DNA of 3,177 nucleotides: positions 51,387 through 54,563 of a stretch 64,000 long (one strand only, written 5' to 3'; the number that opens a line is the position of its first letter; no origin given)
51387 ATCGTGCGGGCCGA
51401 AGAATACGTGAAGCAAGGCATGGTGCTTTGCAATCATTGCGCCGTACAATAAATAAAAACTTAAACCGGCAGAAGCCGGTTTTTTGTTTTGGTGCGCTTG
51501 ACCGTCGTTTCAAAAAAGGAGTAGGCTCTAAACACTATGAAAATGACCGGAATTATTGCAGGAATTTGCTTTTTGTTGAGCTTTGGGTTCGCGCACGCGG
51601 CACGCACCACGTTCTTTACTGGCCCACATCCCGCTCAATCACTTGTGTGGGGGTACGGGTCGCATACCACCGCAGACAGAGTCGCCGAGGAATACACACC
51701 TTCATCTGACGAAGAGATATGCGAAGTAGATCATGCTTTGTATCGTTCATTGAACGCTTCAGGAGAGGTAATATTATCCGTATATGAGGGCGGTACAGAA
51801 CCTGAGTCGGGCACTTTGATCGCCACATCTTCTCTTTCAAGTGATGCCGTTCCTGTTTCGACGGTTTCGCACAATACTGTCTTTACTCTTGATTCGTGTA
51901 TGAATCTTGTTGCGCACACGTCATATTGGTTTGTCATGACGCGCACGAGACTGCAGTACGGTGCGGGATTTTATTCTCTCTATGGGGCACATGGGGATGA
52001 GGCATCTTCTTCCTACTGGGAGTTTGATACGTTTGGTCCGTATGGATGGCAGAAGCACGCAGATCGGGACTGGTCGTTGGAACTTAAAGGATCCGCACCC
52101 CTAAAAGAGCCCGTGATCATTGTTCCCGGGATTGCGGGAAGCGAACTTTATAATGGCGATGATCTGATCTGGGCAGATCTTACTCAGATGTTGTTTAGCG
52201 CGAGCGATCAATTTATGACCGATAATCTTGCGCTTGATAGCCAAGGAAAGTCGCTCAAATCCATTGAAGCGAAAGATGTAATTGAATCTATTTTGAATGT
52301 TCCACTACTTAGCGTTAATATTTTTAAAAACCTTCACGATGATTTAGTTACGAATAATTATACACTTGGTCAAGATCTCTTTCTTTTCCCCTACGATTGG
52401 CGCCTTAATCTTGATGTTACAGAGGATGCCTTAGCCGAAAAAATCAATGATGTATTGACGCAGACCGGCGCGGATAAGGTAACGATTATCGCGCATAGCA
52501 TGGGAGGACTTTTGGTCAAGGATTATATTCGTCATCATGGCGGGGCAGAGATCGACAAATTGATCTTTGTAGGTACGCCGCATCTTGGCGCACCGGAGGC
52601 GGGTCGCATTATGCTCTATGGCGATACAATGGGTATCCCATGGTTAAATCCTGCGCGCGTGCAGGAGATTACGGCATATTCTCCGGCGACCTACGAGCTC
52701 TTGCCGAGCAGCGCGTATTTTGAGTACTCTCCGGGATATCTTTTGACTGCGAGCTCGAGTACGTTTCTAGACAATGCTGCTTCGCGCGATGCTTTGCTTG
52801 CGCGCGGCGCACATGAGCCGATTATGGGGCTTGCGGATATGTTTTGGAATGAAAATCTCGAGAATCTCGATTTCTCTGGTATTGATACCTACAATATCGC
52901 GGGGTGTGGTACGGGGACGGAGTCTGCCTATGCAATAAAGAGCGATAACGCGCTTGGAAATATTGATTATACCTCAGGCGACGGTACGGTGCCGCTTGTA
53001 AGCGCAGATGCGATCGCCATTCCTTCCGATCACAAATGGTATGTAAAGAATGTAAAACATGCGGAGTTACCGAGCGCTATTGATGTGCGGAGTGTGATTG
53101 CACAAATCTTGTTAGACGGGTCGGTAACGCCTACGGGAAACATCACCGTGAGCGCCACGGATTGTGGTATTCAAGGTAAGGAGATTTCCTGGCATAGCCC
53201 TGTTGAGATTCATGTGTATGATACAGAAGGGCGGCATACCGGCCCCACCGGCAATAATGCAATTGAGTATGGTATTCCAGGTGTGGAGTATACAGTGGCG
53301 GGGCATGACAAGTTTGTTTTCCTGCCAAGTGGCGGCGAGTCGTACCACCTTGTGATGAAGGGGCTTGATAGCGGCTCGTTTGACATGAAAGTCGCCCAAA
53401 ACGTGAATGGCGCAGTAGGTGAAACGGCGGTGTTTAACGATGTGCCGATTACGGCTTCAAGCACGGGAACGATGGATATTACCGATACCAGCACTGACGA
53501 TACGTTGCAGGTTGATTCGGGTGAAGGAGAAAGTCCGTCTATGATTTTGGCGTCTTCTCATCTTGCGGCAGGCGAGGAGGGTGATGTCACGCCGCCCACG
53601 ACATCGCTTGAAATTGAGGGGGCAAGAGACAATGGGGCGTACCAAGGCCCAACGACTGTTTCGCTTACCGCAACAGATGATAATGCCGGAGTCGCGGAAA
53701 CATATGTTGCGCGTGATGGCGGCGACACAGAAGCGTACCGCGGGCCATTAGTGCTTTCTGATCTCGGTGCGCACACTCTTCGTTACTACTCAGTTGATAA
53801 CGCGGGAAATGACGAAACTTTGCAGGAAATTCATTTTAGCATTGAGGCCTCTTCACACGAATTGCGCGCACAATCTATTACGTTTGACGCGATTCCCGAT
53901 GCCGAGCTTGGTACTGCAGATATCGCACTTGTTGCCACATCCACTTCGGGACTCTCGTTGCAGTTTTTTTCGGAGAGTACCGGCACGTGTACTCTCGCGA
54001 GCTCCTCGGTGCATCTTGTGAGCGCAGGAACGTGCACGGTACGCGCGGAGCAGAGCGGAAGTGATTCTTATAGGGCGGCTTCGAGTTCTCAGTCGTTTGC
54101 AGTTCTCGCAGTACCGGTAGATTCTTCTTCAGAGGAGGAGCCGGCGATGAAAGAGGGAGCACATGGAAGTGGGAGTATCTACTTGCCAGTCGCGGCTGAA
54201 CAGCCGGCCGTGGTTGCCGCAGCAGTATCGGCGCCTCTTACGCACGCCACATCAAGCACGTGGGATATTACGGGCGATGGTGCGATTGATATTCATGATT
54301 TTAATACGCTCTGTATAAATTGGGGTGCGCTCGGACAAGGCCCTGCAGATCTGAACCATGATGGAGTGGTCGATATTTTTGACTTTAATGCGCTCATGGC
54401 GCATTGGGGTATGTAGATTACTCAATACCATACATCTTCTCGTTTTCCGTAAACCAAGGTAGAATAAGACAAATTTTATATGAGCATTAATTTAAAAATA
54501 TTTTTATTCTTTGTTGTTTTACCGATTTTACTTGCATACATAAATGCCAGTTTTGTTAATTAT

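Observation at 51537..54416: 959-aa secreted lipase-like protein ending in a dockerin-like calcium-binding repeat pair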

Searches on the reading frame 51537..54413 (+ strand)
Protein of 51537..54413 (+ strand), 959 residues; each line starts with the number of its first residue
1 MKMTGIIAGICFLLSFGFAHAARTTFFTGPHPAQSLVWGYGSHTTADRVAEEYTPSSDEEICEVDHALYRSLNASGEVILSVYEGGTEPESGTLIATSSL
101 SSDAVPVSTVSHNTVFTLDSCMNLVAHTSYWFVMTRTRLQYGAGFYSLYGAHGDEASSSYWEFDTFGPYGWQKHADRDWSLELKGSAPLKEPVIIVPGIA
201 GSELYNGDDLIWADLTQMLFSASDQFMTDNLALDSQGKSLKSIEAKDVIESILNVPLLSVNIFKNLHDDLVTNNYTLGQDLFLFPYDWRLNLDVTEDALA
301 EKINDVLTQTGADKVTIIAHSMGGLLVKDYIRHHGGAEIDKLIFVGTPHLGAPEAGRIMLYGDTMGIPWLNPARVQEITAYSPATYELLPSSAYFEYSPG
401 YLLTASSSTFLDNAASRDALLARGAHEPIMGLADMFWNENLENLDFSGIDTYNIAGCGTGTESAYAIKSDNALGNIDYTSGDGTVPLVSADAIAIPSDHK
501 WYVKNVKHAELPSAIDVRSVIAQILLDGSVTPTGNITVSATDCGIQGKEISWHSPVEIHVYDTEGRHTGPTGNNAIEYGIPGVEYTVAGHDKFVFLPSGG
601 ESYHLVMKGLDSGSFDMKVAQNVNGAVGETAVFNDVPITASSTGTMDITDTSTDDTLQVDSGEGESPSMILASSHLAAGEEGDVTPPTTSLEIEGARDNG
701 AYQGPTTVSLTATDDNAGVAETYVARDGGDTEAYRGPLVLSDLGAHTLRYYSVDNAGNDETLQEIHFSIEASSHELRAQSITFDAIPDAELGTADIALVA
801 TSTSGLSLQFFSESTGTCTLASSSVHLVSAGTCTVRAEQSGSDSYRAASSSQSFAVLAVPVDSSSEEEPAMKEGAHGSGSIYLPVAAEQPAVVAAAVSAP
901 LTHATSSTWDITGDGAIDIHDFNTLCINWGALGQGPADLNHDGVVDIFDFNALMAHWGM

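Call 3: search_protein_families(library=pfam, proteins=[window:51537-54413:+], max_evalue=10)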
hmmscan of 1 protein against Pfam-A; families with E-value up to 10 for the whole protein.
window:51537-54413:+ (959 aa): 16 families
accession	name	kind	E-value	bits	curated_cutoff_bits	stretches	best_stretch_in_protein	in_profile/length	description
PF02450.21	LCAT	-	8.3e-24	85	21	1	211-392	20-205/392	Lecithin:cholesterol acyltransferase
PF00561.26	Abhydrolase_1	-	2.4e-06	27.8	25.8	1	294-353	50-110/245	alpha/beta hydrolase fold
PF07819.20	PGAP1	-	0.00014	22.2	24.3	1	303-353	79-133/233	PGAP1-like alpha/beta domain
PF05990.18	DUF900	-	0.00021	21.3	20.5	1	291-332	72-113/232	Alpha/beta hydrolase of unknown function (DUF900)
PF02089.21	Palm_thioest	-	0.0005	20.3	26.8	1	302-411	57-165/254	Palmitoyl protein thioesterase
PF12146.15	Hydrolase_4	-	0.0021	17.8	27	1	300-348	63-110/239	Serine aminopeptidase, S33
PF13290.12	CHB_HEX_C_1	-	0.0026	18.1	22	1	699-761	3-64/67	Chitobiase/beta-hexosaminidase C-terminal domain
PF12697.13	Abhydrolase_6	-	0.003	18.7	26.3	1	285-396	45-132/217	Alpha/beta hydrolase family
PF00404.24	Dockerin_1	-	0.011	16.4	22.9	1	910-954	3-53/57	Dockerin type I domain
PF01674.24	Lipase_2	-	0.014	15.4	20.3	1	304-333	66-95/219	Lipase (class 2)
PF13202.12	EF-hand_5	-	0.015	15.2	25.9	1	937-954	8-25/25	EF hand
PF24096.1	DUF7379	-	0.022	15.1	33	1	300-353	54-116/191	Domain of unknown function (DUF7379)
PF05057.20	DUF676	-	0.022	14.7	20.3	1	293-352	56-128/217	Putative serine esterase (DUF676)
PF00036.39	EF-hand_1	-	0.023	14.7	25.4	1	937-955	9-27/29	EF hand domain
PF06821.19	Ser_hydrolase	-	0.052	13.9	22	1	310-350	52-93/172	Serine hydrolase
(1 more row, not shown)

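Call 4: search_protein_families(library=ncbifam, proteins=[window:51537-54413:+], max_evalue=10)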
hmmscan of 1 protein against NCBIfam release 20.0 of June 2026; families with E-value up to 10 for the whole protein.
window:51537-54413:+ (959 aa): 8 families
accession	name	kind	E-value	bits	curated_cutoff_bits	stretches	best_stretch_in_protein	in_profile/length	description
NF047446.1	barrel_OmpL47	domain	8.3e-19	67.8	40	1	702-769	1-68/68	OmpL47-type beta-barrel domain-containing protein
NF047441.1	Lepto_OmpL47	equivalog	9.2e-06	25.5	250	1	707-769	167-322/336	multi-beta-barrel domain surface protein OmpL47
NF041539.1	choice_anch_R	domain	1.5e-05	25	30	1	54-140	26-107/155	choice-of-anchor R domain-containing protein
NF041540.1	dockerin_GC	domain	6.3e-05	23.3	29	1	910-957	4-63/67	GC-type dockerin domain-anchored protein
NF011457.0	PRK14875.1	equivalog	0.012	14.6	307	1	297-332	182-217/372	acetoin dehydrogenase dihydrolipoyllysine-residue acetyltransferase subunit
NF007954.0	PRK10673.1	equivalog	0.017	14.4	399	1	295-343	63-110/255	esterase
NF050060.1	e_nPHAscl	equivalog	0.032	13.4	450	1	295-341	118-165/345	extracellular native short-chain-length polyhydroxyalkanoate depolymerase PhaZ7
NF012206.1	LktA_tand_53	repeat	0.26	11.5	50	1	519-542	17-39/53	tandem repeat-containing filamentous protein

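Call 8: find_homologous_proteins(query=window:51537-54413:+)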
Query window:51537-54413:+ (959 aa): 1421 proteins with E <= 0.001 among 8000 candidates; the best 120 are listed.
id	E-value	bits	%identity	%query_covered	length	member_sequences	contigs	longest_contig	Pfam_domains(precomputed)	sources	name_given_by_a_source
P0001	0.0e+0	2170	100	100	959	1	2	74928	PF02450.22,PF00561.27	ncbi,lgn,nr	ncbi:MAG: alpha/beta fold hydrolase [Patescibacteria group bacterium]|nr:alpha/beta fold hydrolase [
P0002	4.8e-229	781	49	78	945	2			PF02089.22,PF06028.18,PF02450.22,PF00561.27,PF07819.20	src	-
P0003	2.2e-219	749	46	82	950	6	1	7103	PF02450.22,PF07819.20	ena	-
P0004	7.3e-219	747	46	82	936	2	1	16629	PF02089.22,PF02450.22,PF07819.20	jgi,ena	-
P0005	1.2e-218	747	47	82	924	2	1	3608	PF02089.22,PF02450.22,PF00561.27,PF07819.20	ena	-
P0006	1.3e-202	694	43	81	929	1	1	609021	PF02450.22,PF00561.27,PF07819.20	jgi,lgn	-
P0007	1.7e-202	693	45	79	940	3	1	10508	PF02089.22,PF02450.22,PF07819.20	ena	-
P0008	1.6e-201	690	42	81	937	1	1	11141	PF02089.22,PF06028.18,PF02450.22,PF00561.27,PF07819.20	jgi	jgi:pimeloyl-ACP methyl ester carboxylesterase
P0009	3.4e-201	689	45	79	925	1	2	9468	PF02450.22,PF07819.20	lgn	-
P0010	2.6e-196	673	43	81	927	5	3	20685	PF06028.18,PF02450.22,PF00561.27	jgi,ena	-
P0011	4.8e-196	672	42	82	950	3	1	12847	PF06028.18,PF02450.22,PF00561.27,PF07819.20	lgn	-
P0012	5.8e-191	655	41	79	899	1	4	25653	PF02089.22,PF02450.22,PF00561.27,PF07819.20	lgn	-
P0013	1.0e-189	651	41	81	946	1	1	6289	PF02089.22,PF02450.22,PF00561.27,PF07819.20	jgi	jgi:hypothetical protein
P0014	1.2e-186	641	43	69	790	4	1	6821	PF02089.22,PF06028.18,PF02450.22,PF00561.27,PF07819.20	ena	-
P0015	6.3e-185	635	41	84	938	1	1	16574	PF06028.18,PF02450.22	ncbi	-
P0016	1.5e-183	631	43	74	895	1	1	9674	PF02450.22,PF00561.27,PF07819.20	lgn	-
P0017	3.1e-183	630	41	79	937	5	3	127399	PF02089.22,PF02450.22,PF05990.19,PF00561.27,PF07819.20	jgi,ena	-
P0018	1.1e-180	621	43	76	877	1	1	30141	PF02450.22,PF00561.27,PF07819.20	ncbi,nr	ncbi:MAG: alpha/beta fold hydrolase [bacterium]|nr:alpha/beta fold hydrolase [bacterium]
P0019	3.8e-179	616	40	80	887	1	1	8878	PF02450.22,PF00561.27,PF07819.20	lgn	-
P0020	1.6e-178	614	40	84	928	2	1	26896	PF06028.18,PF02450.22,PF00561.27,PF07819.20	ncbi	-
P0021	5.7e-174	599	40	79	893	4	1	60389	PF02450.22,PF00561.27,PF07819.20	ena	-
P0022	6.9e-172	592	40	79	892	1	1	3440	PF06028.18,PF02450.22,PF00561.27,PF07819.20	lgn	-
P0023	8.4e-172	592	48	62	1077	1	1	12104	PF02089.22,PF02450.22,PF00561.27,PF07819.20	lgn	-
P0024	2.4e-171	590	45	63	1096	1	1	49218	PF02450.22,PF00561.27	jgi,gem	-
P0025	4.9e-170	586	41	77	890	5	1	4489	PF06028.18,PF02450.22,PF00561.27,PF07819.20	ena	-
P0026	1.6e-169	584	46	64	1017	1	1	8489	PF13229.13,PF02450.22,PF00561.27,PF07819.20,PF05048.20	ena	-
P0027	5.3e-169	582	45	68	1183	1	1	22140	PF02450.22,PF00561.27,PF07819.20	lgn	-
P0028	8.6e-166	572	47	62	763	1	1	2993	PF02089.22,PF13229.13,PF02450.22,PF00561.27,PF07819.20,PF05048.20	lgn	-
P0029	3.6e-165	570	47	62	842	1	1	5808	PF02089.22,PF02450.22,PF00561.27,PF07819.20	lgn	-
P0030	8.0e-165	569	48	62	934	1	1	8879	PF02089.22,PF06028.18,PF02450.22,PF07819.20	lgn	-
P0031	3.9e-164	566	47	62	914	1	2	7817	PF02450.22,PF00561.27,PF07819.20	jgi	-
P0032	1.2e-163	565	45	62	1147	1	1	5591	PF02089.22,PF06028.18,PF02450.22,PF00561.27,PF07819.20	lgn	-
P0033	2.9e-162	560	41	72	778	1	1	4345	PF02089.22,PF02450.22,PF07819.20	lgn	-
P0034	1.1e-161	558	42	69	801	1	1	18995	PF06028.18,PF02450.22,PF00561.27,PF07819.20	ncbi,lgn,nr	ncbi:MAG: alpha/beta fold hydrolase [bacterium]|nr:alpha/beta fold hydrolase [bacterium]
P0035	2.4e-161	557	47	61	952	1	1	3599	PF02450.22,PF13290.14,PF07819.20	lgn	-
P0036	4.5e-161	556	46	61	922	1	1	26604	PF13229.13,PF02450.22,PF00561.27,PF07819.20,PF05048.20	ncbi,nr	ncbi:MAG: right-handed parallel beta-helix repeat-containing protein [Candidatus Yanofskybacteria ba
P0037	8.3e-161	555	44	65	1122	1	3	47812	PF02450.22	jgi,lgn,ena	jgi:pimeloyl-ACP methyl ester carboxylesterase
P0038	2.3e-160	554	42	69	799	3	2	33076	PF02450.22,PF00561.27,PF07819.20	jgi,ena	-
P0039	3.0e-159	550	45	62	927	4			PF13229.13,PF01674.25,PF02450.22,PF00561.27,PF28492.1,PF07819.20,PF05048.20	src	-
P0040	6.5e-159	549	47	60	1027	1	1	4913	PF02089.22,PF13229.13,PF06028.18,PF02450.22,PF00561.27,PF07819.20,PF05048.20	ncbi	-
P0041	6.9e-159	549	40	77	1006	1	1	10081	PF02089.22,PF02450.22,PF00561.27,PF07819.20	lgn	-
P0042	1.7e-158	548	44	62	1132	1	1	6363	PF02089.22,PF02450.22,PF00561.27,PF07819.20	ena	-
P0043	2.6e-158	547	45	61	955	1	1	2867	PF13229.13,PF02450.22,PF00561.27,PF05048.20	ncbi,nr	ncbi:MAG: alpha/beta fold hydrolase, partial [Candidatus Doudnabacteria bacterium]|nr:alpha/beta fol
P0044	2.8e-158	547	45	60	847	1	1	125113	PF02089.22,PF02450.22,PF05990.19,PF00561.27,PF07819.20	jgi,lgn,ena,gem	-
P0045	1.1e-157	545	45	62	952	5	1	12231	PF02450.22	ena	-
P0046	1.8e-157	544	36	84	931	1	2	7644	PF06028.18,PF02450.22,PF00561.27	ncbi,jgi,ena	-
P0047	3.4e-157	543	42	66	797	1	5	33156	PF02450.22,PF00561.27,PF07819.20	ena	-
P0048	3.9e-157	543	43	66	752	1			PF06028.18,PF02450.22,PF00561.27,PF07819.20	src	-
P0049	5.6e-157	543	45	61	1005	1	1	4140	PF02089.22,PF02450.22,PF00561.27,PF07819.20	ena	-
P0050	6.3e-157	543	43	66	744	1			PF06028.18,PF02450.22,PF00561.27,PF07819.20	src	-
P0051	1.5e-156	541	46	61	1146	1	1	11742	PF02450.22,PF07819.20,PF05048.20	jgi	jgi:hypothetical protein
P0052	2.7e-156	540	45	61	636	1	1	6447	PF02089.22,PF02450.22,PF00561.27,PF07819.20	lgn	-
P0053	2.8e-156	540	45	65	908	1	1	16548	PF06028.18,PF01674.25,PF02450.22,PF00561.27,PF07819.20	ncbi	-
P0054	3.9e-156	540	45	62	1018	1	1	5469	PF13229.13,PF02450.22,PF13290.14,PF07819.20,PF05048.20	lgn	-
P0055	4.1e-156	540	45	61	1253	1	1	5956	PF02450.22,PF13290.14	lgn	-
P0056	5.3e-156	539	44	62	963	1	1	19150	PF02450.22,PF00561.27,PF07819.20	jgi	jgi:pimeloyl-ACP methyl ester carboxylesterase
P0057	8.9e-156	539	44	61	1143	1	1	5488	PF02089.22,PF02450.22,PF00561.27,PF07819.20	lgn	-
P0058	9.7e-156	539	42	66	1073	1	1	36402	PF13229.13,PF02450.22,PF00561.27,PF07819.20,PF05048.20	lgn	-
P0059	3.0e-155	537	44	62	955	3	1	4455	PF02089.22,PF13229.13,PF02450.22,PF00561.27,PF07819.20,PF05048.20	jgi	-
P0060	3.1e-155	537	42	66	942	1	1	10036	PF06028.18,PF02450.22,PF07819.20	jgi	jgi:pimeloyl-ACP methyl ester carboxylesterase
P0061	3.6e-155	537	48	53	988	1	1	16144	PF02089.22,PF02450.22,PF00561.27,PF07819.20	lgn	-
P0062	2.8e-154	534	47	63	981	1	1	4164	PF02450.22,PF00561.27,PF07819.20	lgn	-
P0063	8.4e-154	532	44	62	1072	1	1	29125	PF24681.2,PF13415.13,PF02450.22,PF24981.2,PF00561.27,PF07819.20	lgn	-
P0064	2.6e-153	531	45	59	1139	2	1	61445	PF02089.22,PF02450.22,PF00561.27,PF28492.1,PF07819.20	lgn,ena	-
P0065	3.0e-153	530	43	62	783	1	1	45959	PF02089.22,PF02450.22,PF00561.27,PF24514.2,PF07819.20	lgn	-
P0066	6.2e-153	529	44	62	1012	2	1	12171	PF13229.13,PF02450.22,PF07819.20,PF05048.20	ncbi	ncbi:MAG: right-handed parallel beta-helix repeat-containing protein [Patescibacteria group bacteriu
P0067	1.9e-152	528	44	63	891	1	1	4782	PF02089.22,PF06028.18,PF02450.22,PF00561.27,PF24514.2,PF07819.20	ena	-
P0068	2.2e-152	527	42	65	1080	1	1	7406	PF13229.13,PF02450.22,PF07819.20,PF05048.20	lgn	-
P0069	4.2e-152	527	43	60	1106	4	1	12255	PF13229.13,PF02450.22,PF00561.27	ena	-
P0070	9.7e-152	525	44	62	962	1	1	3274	PF02089.22,PF13229.13,PF02450.22,PF07819.20,PF05048.20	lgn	-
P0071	1.9e-151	524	39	73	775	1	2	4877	PF02450.22,PF00561.27,PF07819.20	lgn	-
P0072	2.7e-151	524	43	62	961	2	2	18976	PF13229.13,PF02450.22,PF00561.27,PF07819.20,PF05048.20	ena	-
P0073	4.2e-151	523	43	62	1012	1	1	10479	PF02089.22,PF02450.22,PF00561.27,PF07819.20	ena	-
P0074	6.0e-151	523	37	81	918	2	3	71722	PF06028.18,PF02450.22,PF00561.27,PF07819.20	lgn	-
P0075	1.9e-150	521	44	62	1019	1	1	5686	PF13229.13,PF02450.22,PF07819.20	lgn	-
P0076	5.2e-150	520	42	65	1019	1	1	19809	PF02450.22,PF07819.20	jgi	jgi:hypothetical protein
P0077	2.7e-149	517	43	61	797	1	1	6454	PF02089.22,PF02450.22,PF00561.27,PF07819.20,PF12146.16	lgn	-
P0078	1.2e-148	515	36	84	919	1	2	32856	PF02089.22,PF02450.22,PF13290.14,PF00561.27,PF07819.20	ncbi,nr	ncbi:MAG TPA: alpha/beta fold hydrolase [Candidatus Paceibacterota bacterium]|nr:alpha/beta fold hyd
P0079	2.2e-148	514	44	62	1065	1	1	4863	PF02089.22,PF13229.13,PF06028.18,PF02450.22,PF00561.27,PF07819.20,PF05048.20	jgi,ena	-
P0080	9.8e-147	509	45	58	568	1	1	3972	PF02089.22,PF06028.18,PF01674.25,PF02450.22,PF00561.27,PF07819.20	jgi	-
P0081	1.6e-146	508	44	61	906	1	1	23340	PF06028.18,PF02450.22,PF00561.27,PF07819.20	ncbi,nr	ncbi:MAG: alpha/beta hydrolase [Patescibacteria group bacterium]|nr:alpha/beta hydrolase [Patescibac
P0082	2.1e-145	504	43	61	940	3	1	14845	PF02089.22,PF06028.18,PF02450.22,PF00561.27,PF07819.20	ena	-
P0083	9.4e-145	502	43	62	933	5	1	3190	PF02450.22,PF07819.20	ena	-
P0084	1.2e-144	502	51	50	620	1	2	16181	PF02450.22,PF07819.20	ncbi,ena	-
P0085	1.3e-144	502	42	63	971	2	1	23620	PF13229.13,PF02450.22,PF07819.20,PF05048.20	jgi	-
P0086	3.8e-144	500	45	49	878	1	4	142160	PF06028.18,PF02450.22,PF00561.27,PF07819.20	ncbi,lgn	-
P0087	4.8e-144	500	47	54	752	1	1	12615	PF02089.22,PF02450.22,PF00561.27,PF07819.20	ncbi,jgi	-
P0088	9.0e-143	496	43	62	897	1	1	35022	PF02450.22,PF00561.27,PF07819.20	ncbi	-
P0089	1.3e-142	495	37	84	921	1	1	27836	PF02450.22,PF13290.14,PF00561.27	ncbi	-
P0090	1.9e-142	495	42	61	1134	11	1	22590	PF13229.13,PF02450.22,PF00561.27,PF07819.20,PF05048.20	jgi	-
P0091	1.4e-140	488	42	62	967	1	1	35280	PF02450.22,PF07819.20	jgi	jgi:pimeloyl-ACP methyl ester carboxylesterase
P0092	2.0e-140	488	50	49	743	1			PF02089.22,PF13229.13,PF06028.18,PF02450.22,PF00561.27,PF07819.20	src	-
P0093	3.4e-140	487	42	63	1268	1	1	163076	PF02089.22,PF01272.26,PF13229.13,PF02450.22,PF00561.27,PF07819.20,PF05048.20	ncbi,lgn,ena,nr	ncbi:MAG: Uncharacterized protein G01um101430_95 [Parcubacteria group bacterium Gr01-1014_30]|nr:MAG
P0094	4.1e-140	487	40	68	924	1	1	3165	PF02450.22,PF07819.20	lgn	-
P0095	4.6e-140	487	42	63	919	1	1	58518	PF02450.22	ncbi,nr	ncbi:MAG: hypothetical protein Q8P83_02775 [bacterium]|nr:hypothetical protein [bacterium]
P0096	6.1e-139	483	39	71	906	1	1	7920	PF06028.18,PF02450.22,PF05990.19,PF00561.27,PF07819.20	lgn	-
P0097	1.7e-138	482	42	60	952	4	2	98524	PF02450.22,PF07819.20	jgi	-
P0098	8.9e-138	479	46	52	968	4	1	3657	PF13229.13,PF02450.22,PF05048.20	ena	-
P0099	5.5e-137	477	41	61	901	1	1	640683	PF06028.18,PF02450.22,PF00561.27,PF07819.20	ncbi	-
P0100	1.8e-134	468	47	50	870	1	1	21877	PF13229.13,PF06028.18,PF02450.22,PF00561.27,PF07819.20,PF05048.20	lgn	-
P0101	2.4e-133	464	42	57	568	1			PF02450.22,PF00561.27,PF07819.20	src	-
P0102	1.8e-132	462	44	55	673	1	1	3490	PF02089.22,PF02450.22,PF00561.27,PF07819.20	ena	-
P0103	4.3e-131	457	39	63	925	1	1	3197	PF02089.22,PF01674.25,PF02450.22,PF00561.27,PF07819.20,PF24096.3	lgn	-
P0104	5.8e-131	457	43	55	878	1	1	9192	PF02089.22,PF02450.22,PF00561.27,PF07819.20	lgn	-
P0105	8.4e-130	453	41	62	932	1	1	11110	PF02089.22,PF02450.22,PF00561.27,PF07819.20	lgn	-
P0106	2.4e-129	451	40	60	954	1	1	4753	PF02450.22,PF07819.20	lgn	-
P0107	9.4e-129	449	41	60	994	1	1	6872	PF02089.22,PF13229.13,PF02450.22,PF28492.1,PF07819.20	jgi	jgi:hypothetical protein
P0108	2.2e-128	448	44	52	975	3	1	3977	PF13229.13,PF02450.22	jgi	-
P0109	4.9e-128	447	43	52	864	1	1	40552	PF01674.25,PF02450.22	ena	-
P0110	2.1e-127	445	40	62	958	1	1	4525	PF02089.22,PF02450.22,PF00561.27,PF07819.20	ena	-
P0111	4.0e-127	444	38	65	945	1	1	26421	PF02450.22,PF07819.20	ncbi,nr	ncbi:MAG: hypothetical protein Q8P83_00365 [bacterium]|nr:hypothetical protein [bacterium]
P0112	8.5e-127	443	39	66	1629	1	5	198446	PF17963.8,PF02450.22,PF14870.13,PF00561.27,PF07819.20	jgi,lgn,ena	-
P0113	8.3e-125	436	40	59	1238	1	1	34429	PF02089.22,PF17963.8,PF02450.22,PF14870.13,PF07819.20,PF24096.3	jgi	jgi:photosystem II stability/assembly factor-like uncharacterized protein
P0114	2.0e-124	435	39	61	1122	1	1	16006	PF02450.22,PF00561.27,PF07819.20,PF03174.20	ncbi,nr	ncbi:MAG: hypothetical protein HY983_03230, partial [Candidatus Magasanikbacteria bacterium]|nr:hypo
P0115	2.7e-124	435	38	62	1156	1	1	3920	PF02450.22,PF13290.14,PF05048.20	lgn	-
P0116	3.9e-124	434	47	48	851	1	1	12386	PF13229.13,PF02450.22,PF00561.27,PF28492.1,PF07819.20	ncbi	-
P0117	3.9e-124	434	41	60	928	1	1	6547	PF06028.18,PF02450.22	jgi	-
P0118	3.6e-123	431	43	53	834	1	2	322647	PF02089.22,PF02450.22,PF00561.27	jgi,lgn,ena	-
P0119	5.5e-123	430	39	61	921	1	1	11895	PF02450.22,PF07819.20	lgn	-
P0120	2.4e-122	428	39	62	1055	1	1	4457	PF02450.22,PF07819.20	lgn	-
